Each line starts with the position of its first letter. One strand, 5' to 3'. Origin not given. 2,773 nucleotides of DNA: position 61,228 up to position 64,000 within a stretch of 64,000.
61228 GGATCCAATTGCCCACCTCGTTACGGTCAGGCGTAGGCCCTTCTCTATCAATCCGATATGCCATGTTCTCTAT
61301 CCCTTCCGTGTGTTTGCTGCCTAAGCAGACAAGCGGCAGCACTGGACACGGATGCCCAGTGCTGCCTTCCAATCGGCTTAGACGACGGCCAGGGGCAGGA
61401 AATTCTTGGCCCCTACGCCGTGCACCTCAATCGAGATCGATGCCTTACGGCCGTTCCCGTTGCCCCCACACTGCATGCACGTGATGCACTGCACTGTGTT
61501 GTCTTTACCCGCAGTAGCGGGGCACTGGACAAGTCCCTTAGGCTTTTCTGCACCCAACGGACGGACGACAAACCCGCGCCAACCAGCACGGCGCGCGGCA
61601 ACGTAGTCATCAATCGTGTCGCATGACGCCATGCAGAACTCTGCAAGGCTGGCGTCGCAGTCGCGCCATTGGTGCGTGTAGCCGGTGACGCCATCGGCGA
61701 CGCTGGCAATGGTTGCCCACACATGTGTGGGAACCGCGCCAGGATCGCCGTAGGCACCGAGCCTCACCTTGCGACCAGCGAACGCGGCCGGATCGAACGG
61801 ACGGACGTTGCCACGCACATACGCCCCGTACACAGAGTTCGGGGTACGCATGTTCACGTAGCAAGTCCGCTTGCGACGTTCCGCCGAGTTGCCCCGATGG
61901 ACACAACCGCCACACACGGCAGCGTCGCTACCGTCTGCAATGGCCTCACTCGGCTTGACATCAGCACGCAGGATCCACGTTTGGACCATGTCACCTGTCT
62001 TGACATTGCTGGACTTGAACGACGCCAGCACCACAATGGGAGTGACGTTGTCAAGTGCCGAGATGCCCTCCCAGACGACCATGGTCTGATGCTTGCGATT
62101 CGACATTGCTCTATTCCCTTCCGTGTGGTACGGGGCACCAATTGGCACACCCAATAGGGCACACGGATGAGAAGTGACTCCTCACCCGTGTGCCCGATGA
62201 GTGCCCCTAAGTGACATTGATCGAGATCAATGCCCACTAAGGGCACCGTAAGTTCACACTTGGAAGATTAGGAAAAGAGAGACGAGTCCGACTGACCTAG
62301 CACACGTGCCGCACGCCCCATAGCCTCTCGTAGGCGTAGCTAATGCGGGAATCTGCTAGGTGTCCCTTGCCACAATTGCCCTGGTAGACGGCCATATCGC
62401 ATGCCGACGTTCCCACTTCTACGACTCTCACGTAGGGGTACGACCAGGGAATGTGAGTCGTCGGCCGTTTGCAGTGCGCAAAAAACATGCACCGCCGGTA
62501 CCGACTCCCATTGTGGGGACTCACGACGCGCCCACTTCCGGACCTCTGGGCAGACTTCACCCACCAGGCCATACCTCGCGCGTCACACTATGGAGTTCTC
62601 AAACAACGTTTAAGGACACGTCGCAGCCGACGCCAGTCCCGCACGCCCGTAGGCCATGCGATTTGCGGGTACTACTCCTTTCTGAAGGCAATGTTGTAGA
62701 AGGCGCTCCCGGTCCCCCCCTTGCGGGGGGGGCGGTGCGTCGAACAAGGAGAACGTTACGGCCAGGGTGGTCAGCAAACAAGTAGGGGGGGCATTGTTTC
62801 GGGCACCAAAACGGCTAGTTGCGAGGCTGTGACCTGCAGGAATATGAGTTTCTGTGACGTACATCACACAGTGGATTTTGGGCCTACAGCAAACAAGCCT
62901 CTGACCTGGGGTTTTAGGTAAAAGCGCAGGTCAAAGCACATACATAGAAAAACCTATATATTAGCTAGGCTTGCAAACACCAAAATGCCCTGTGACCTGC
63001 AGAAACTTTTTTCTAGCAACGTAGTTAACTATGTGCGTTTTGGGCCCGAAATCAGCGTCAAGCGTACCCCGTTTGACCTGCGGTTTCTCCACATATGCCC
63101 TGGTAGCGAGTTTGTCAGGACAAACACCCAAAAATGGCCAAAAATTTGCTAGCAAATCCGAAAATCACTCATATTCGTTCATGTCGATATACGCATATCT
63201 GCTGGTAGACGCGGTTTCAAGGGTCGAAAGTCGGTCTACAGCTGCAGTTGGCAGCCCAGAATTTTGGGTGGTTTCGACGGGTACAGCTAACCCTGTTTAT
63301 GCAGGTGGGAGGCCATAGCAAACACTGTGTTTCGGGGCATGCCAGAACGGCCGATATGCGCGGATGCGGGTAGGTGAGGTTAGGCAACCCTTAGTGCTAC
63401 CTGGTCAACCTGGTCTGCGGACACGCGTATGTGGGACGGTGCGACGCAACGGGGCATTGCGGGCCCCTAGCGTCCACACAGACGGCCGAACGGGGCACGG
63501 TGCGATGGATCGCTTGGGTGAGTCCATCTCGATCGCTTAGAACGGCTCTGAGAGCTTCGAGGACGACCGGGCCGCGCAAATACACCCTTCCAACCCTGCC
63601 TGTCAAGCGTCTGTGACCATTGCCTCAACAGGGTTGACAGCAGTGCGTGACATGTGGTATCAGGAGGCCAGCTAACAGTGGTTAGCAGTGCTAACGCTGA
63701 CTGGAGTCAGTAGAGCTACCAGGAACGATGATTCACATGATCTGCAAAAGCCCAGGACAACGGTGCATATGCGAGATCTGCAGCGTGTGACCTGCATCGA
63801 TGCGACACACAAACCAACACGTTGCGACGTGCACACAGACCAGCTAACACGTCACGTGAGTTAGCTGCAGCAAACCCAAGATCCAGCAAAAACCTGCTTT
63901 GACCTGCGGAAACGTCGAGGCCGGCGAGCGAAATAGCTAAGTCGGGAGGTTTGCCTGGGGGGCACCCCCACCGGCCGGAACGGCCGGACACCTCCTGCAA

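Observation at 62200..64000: Right-end non-coding region with a cluster of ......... (A-motif) sites, iteron- or operator-like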

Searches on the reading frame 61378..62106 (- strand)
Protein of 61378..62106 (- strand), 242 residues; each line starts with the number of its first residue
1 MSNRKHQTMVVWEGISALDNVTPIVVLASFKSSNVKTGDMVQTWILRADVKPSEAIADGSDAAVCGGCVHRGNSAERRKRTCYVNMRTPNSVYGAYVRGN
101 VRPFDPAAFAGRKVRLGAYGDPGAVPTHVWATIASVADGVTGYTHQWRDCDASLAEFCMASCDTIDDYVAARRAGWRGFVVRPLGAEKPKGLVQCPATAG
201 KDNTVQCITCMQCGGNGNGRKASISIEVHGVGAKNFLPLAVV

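Call 56: search_protein_families(library=pfam, max_evalue=0.01, proteins=[window:61378-62106:-])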
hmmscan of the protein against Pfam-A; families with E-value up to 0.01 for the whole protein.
window:61378-62106:- (242 aa): 1 family
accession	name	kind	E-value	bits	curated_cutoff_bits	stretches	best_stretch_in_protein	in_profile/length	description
PF23872.1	DUF7227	-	0.0013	18.8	27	0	190-235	175-216/223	Domain of unknown function (DUF7227)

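Call 59: search_protein_families(library=phrogs, max_evalue=0.001, proteins=[window:61378-62106:-])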
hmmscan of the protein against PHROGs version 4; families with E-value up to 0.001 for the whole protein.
window:61378-62106:- (242 aa): 1 family
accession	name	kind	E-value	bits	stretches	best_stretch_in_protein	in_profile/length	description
phrog_2554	-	unknown function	2.7e-101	341.1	1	2-240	280-523/529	-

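Call 62: find_related_loci(query=window:61378-62106:-, collection=viral_contigs, flank=4000)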
Query window:61378-62106:- (242 aa) in viral_contigs; peptide patterns used: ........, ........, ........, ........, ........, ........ (x = any residue, [..] = any of these).
80 stretches matched a pattern; 78 encode a relative of the query (tblastn E <= 1e-3); 78 distinct loci.
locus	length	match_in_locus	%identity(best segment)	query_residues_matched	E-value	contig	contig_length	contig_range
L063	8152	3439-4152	87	5-242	1e-140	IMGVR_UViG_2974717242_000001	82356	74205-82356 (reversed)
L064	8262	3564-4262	65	5-240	4e-99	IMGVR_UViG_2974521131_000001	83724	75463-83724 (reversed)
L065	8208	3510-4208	64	5-240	9e-99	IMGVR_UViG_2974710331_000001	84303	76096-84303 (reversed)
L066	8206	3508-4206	64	5-240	9e-99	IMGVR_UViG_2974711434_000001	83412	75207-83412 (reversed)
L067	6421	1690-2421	44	1-236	4e-60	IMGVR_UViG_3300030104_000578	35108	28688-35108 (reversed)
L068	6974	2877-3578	45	5-236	4e-59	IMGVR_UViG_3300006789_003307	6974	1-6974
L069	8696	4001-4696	45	10-242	1e-58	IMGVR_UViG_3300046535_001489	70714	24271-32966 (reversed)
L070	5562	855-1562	45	9-236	4e-58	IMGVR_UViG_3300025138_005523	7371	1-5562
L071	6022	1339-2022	47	7-237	8e-58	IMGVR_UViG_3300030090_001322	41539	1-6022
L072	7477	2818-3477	48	10-234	3e-56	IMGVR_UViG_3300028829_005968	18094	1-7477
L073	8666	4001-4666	46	10-234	4e-56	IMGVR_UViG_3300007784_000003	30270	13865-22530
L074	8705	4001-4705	43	10-234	4e-56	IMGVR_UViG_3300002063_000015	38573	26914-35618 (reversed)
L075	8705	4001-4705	43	10-234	6e-55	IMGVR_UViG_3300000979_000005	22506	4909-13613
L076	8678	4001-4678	45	7-236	1e-53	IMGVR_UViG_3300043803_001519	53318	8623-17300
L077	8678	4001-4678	45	7-236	1e-53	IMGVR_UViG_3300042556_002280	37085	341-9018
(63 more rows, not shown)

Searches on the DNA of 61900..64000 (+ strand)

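Call 4: search_dna_similar(query=window:62100-64000:+, collection=phages, mode=near, max_rows=40)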
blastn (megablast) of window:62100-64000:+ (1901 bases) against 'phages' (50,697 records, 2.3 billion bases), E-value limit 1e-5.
Records with a match: 26; places in all: 26; records where one place covers at least 80% of the query: 16.
Best place of each record, by identity: >=99% 5; 95-99% 11; 90-95% 2; 60-80% 8.
By first word of the organism name: Mycobacterium 26.
By host as written in the record: Mycobacterium smegmatis mc2 155 21; Mycobacterium smegmatis mc#155 3; Mycobacterium smegmatis mc2155 1; Mycolicibacterium smegmatis 1.
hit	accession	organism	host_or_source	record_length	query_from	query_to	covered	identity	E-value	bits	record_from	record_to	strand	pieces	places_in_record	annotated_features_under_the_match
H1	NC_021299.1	Mycobacterium phage PegLeg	Mycobacterium smegmatis mc2 155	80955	1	1901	100%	100.0%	0e+0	3511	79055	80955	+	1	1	hypothetical protein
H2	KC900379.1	Mycobacterium phage PegLeg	Mycobacterium smegmatis mc2 155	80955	1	1901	100%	100.0%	0e+0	3511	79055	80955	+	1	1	hypothetical protein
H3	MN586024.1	Mycobacterium phage TyDawg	Mycobacterium smegmatis mc#155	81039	1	1901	100%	99.2%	0e+0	3426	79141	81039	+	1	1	152: hypothetical protein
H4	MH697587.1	Mycobacterium phage IPhane7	Mycobacterium smegmatis mc2 155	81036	1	1901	100%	99.2%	0e+0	3421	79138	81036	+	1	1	156: hypothetical protein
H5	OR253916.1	Mycobacterium phage Auspice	Mycobacterium smegmatis mc2155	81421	1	1901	100%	99.1%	0e+0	3415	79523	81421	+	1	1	159: hypothetical protein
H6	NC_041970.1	Mycobacterium phage Bongo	Mycobacterium smegmatis mc2 155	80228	1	1901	100%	98.9%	0e+0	3400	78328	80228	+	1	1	153: hypothetical protein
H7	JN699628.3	Mycobacterium phage Bongo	Mycobacterium smegmatis mc2 155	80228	1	1901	100%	98.9%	0e+0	3400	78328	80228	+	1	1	153: hypothetical protein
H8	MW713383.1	Mycobacterium phage SirSheldon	Mycolicibacterium smegmatis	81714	1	1901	100%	98.7%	0e+0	3376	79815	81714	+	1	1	hypothetical protein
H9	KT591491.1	Mycobacterium phage Bricole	Mycobacterium smegmatis mc2 155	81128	1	1901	100%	98.6%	0e+0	3365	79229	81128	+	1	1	hypothetical protein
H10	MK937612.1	Mycobacterium phage LilhomieP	Mycobacterium smegmatis mc2 155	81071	1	1901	100%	98.5%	0e+0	3350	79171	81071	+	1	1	155: hypothetical protein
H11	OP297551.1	Mycobacterium phage Skinny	Mycobacterium smegmatis mc2 155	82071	1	1901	100%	98.5%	0e+0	3349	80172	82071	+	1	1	163: hypothetical protein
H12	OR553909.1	Mycobacterium phage Glaske16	Mycobacterium smegmatis mc2 155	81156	1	1901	100%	97.9%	0e+0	3288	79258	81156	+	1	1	158: hypothetical protein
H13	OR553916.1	Mycobacterium phage Dulcita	Mycobacterium smegmatis mc2 155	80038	1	1901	100%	97.9%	0e+0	3288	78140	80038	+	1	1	156: hypothetical protein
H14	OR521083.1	Mycobacterium phage Diminimus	Mycobacterium smegmatis mc#155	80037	1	1901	100%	97.9%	0e+0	3288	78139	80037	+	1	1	156: hypothetical protein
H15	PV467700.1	Mycobacterium phage Izel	Mycobacterium smegmatis mc#155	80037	1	1901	100%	97.9%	0e+0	3288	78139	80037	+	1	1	156: hypothetical protein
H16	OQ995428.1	Mycobacterium phage SlimJimmy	Mycobacterium smegmatis mc2 155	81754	1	1901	100%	97.2%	0e+0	3207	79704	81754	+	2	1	156: hypothetical protein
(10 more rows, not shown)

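Call 37: search_rna_families(source=window, start=61900, end=64000, threshold=evalue, max_evalue=1)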
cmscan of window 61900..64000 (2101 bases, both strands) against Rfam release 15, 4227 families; matches with E-value up to 1: 1.
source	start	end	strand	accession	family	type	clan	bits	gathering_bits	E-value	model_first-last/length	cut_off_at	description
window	62153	62193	-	RF03704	MIR4380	Gene; miRNA;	-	21.2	83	0.47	1-82/82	no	MIR4380 microRNA precursor family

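Call 51: search_dna_similar(query=window:62700-63350:+, collection=phages, mode=distant, max_rows=40, max_evalue=0.01)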
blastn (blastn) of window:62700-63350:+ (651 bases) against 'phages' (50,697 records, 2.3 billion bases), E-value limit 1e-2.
Records with a match: 21; places in all: 21; records where one place covers at least 80% of the query: 16.
Best place of each record, by identity: >=99% 5; 95-99% 11; 90-95% 1; 60-80% 4.
By first word of the organism name: Mycobacterium 21.
By host as written in the record: Mycobacterium smegmatis mc2 155 16; Mycobacterium smegmatis mc#155 3; Mycobacterium smegmatis mc2155 1; Mycolicibacterium smegmatis 1.
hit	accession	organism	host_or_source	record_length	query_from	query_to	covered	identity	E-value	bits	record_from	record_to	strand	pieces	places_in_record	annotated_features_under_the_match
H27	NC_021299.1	Mycobacterium phage PegLeg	Mycobacterium smegmatis mc2 155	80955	1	651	100%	100.0%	0e+0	1175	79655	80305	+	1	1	none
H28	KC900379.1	Mycobacterium phage PegLeg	Mycobacterium smegmatis mc2 155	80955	1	651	100%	100.0%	0e+0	1175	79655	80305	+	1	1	none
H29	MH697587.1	Mycobacterium phage IPhane7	Mycobacterium smegmatis mc2 155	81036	1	651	100%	99.7%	0e+0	1159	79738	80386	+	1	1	none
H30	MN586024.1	Mycobacterium phage TyDawg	Mycobacterium smegmatis mc#155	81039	1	651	100%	99.7%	0e+0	1159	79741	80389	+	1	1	none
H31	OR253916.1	Mycobacterium phage Auspice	Mycobacterium smegmatis mc2155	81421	1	651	100%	99.5%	0e+0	1154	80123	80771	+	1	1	none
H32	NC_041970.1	Mycobacterium phage Bongo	Mycobacterium smegmatis mc2 155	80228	1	651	100%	98.9%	0e+0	1143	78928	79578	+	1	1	none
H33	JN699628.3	Mycobacterium phage Bongo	Mycobacterium smegmatis mc2 155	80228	1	651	100%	98.9%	0e+0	1143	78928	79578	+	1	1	none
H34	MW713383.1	Mycobacterium phage SirSheldon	Mycolicibacterium smegmatis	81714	1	651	100%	98.8%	0e+0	1135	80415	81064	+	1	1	none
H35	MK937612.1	Mycobacterium phage LilhomieP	Mycobacterium smegmatis mc2 155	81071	1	651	100%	98.6%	0e+0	1131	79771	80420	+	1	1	none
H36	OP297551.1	Mycobacterium phage Skinny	Mycobacterium smegmatis mc2 155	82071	1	651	100%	98.6%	0e+0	1131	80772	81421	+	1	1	none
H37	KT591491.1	Mycobacterium phage Bricole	Mycobacterium smegmatis mc2 155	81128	1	651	100%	98.6%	0e+0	1131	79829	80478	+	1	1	none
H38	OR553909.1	Mycobacterium phage Glaske16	Mycobacterium smegmatis mc2 155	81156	1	651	100%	98.5%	0e+0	1122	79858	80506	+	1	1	none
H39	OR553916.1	Mycobacterium phage Dulcita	Mycobacterium smegmatis mc2 155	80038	1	651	100%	98.5%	0e+0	1122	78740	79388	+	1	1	none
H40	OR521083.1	Mycobacterium phage Diminimus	Mycobacterium smegmatis mc#155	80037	1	651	100%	98.5%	0e+0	1122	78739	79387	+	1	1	none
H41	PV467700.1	Mycobacterium phage Izel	Mycobacterium smegmatis mc#155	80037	1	651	100%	98.5%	0e+0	1122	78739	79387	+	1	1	none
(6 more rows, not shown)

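Call 72: get_annotated_region(hit=H16, flank=0)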
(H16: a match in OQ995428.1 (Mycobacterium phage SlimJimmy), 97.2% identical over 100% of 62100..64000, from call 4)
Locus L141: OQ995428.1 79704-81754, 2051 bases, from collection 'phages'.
description: Mycobacterium phage SlimJimmy, complete genome.
organism: Mycobacterium phage SlimJimmy (NCBI taxid 3065410)
taxonomy: Viruses; Duplodnaviria; Heunggongvirae; Uroviricota; Caudoviricetes; Vilmaviridae; Mclasvirinae; Bongovirus
host: Mycobacterium smegmatis mc2 155; source: soil; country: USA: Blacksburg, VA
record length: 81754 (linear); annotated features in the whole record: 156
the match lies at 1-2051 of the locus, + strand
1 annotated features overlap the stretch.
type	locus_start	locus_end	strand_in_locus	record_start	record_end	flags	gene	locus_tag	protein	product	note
CDS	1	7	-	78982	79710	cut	156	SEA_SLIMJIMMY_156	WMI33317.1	hypothetical protein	-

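Call 73: get_annotated_region(hit=H12, flank=0)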
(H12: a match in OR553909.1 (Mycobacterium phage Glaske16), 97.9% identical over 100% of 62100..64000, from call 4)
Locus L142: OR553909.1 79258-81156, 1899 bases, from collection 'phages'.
description: Mycobacterium phage Glaske16, complete genome.
organism: Mycobacterium phage Glaske16 (NCBI taxid 3035378)
taxonomy: Viruses; Duplodnaviria; Heunggongvirae; Uroviricota; Caudoviricetes; Vilmaviridae; Mclasvirinae; Bongovirus
host: Mycobacterium smegmatis mc2 155; source: soil; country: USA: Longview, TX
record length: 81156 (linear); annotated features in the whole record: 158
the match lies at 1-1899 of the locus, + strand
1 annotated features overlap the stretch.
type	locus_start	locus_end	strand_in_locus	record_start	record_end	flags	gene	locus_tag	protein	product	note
CDS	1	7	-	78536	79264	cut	158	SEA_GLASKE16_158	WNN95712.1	hypothetical protein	-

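Call 74: get_annotated_region(hit=H11, flank=0)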
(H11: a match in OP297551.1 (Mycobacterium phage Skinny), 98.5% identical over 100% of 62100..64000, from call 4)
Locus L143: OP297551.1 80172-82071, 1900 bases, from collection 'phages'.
description: Mycobacterium phage Skinny, complete genome.
organism: Mycobacterium phage Skinny (NCBI taxid 2978501)
taxonomy: Viruses; Duplodnaviria; Heunggongvirae; Uroviricota; Caudoviricetes; Vilmaviridae; Mclasvirinae; Bongovirus
host: Mycobacterium smegmatis mc2 155; source: soil; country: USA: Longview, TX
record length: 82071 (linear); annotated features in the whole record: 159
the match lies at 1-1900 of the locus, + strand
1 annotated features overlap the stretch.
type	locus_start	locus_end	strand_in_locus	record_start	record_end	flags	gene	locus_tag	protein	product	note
CDS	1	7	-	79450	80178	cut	163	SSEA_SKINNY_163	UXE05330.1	hypothetical protein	-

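Call 75: get_annotated_region(hit=H6, flank=0)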
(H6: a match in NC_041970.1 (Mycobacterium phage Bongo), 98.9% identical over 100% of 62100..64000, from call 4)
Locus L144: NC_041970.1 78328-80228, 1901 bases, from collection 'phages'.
description: Mycobacterium phage Bongo, complete genome.
organism: Mycobacterium phage Bongo (NCBI taxid 1088864)
taxonomy: Viruses; Duplodnaviria; Heunggongvirae; Uroviricota; Caudoviricetes; Vilmaviridae; Mclasvirinae; Bongovirus; Bongovirus bongo
host: Mycobacterium smegmatis mc2 155; source: soil; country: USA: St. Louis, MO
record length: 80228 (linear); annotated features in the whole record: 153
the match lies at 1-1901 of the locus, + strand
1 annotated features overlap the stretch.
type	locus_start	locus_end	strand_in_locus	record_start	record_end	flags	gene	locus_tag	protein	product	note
CDS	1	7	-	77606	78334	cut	153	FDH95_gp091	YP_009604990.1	hypothetical protein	-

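Call 76: get_annotated_region(hit=H8, flank=0)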
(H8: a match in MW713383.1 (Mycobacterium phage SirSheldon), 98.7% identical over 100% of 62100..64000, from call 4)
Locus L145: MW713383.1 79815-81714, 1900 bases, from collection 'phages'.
description: Mycobacterium phage SirSheldon, complete genome.
organism: Mycobacterium phage SirSheldon (NCBI taxid 2831680)
taxonomy: Viruses; Duplodnaviria; Heunggongvirae; Uroviricota; Caudoviricetes; Vilmaviridae; Mclasvirinae; Bongovirus
host: Mycolicibacterium smegmatis; source: soil; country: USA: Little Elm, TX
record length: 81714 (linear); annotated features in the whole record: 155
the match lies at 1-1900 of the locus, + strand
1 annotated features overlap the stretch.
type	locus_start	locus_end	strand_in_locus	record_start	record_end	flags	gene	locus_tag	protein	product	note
CDS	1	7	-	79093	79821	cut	-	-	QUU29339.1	hypothetical protein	-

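Call 77: get_annotated_region(hit=H9, flank=0)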
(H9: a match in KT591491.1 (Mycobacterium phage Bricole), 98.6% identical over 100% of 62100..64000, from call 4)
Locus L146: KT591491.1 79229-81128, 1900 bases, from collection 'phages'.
description: Mycobacterium phage Bricole, complete genome.
organism: Mycobacterium phage Bricole (NCBI taxid 1718601)
taxonomy: Viruses; Duplodnaviria; Heunggongvirae; Uroviricota; Caudoviricetes; Vilmaviridae; Mclasvirinae; Bongovirus; Bongovirus bongo
host: Mycobacterium smegmatis mc2 155; source: soil; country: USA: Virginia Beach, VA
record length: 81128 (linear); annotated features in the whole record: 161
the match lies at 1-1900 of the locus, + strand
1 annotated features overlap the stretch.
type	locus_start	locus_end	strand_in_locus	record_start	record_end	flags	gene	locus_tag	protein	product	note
CDS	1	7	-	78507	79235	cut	-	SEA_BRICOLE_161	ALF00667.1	hypothetical protein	-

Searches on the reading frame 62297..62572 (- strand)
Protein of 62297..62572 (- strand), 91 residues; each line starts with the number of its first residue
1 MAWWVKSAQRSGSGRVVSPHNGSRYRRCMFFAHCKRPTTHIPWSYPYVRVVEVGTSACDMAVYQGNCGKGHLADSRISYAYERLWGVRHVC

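Call 105: search_protein_families(library=phrogs, max_evalue=0.01, proteins=[window:62297-62572:-])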
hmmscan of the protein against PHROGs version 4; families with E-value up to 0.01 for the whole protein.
window:62297-62572:- (91 aa): 0 families
